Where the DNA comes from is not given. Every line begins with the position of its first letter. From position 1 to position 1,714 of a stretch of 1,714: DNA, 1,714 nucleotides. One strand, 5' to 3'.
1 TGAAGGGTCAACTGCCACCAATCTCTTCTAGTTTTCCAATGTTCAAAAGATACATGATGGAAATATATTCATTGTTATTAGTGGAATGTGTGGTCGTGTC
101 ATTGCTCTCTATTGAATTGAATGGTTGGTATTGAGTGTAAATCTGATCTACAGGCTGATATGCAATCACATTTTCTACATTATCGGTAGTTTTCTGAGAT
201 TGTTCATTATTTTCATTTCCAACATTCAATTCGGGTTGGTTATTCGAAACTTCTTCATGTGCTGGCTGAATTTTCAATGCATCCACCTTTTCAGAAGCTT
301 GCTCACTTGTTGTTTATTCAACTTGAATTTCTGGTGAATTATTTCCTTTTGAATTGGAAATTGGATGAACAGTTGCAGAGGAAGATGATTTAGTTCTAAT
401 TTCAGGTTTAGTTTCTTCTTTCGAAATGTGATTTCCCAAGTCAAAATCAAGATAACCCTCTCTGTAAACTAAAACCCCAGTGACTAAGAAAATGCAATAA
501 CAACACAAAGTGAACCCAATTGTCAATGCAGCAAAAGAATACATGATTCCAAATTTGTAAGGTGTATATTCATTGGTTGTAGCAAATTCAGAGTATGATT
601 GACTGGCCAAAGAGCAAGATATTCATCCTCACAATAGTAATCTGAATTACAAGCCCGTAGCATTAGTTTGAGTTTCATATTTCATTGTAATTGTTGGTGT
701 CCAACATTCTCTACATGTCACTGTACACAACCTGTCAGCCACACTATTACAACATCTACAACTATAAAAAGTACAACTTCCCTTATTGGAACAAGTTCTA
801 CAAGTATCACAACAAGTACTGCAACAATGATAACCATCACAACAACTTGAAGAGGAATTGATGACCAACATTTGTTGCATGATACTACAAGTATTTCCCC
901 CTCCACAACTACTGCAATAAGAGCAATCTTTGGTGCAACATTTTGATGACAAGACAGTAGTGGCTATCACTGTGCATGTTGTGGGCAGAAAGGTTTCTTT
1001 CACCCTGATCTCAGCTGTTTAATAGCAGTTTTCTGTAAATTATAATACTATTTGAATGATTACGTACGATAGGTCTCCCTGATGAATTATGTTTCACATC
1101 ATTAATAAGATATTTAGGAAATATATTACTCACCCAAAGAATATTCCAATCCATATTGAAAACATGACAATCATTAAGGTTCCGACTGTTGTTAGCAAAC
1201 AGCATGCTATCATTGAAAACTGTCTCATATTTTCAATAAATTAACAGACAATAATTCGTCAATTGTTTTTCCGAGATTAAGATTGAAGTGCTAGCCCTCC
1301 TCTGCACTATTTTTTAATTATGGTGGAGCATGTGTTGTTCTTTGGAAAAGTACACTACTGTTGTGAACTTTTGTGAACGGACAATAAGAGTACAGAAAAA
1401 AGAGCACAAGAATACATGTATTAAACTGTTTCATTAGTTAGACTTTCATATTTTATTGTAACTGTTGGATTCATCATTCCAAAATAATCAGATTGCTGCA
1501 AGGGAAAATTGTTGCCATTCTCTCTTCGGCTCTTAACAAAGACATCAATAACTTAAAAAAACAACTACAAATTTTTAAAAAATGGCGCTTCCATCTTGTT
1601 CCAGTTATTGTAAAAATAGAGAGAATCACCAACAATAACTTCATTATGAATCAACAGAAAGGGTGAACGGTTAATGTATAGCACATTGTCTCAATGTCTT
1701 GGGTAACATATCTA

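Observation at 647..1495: Duplicated C-terminal coding module indicates a tandem family of Cys-rich small-protein genes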

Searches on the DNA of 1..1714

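Call 36: search_rna_families(source=window, threshold=evalue, max_evalue=1)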
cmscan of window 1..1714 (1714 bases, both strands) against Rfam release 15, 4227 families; matches with E-value up to 1: 1.
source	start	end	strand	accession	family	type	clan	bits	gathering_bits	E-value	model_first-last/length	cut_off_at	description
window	1372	1491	-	RF02960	DUF2800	Cis-reg;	-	22.9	60.2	0.21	1-158/158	no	DUF2800 RNA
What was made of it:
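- Tried and rejected: Rfam (call 36).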
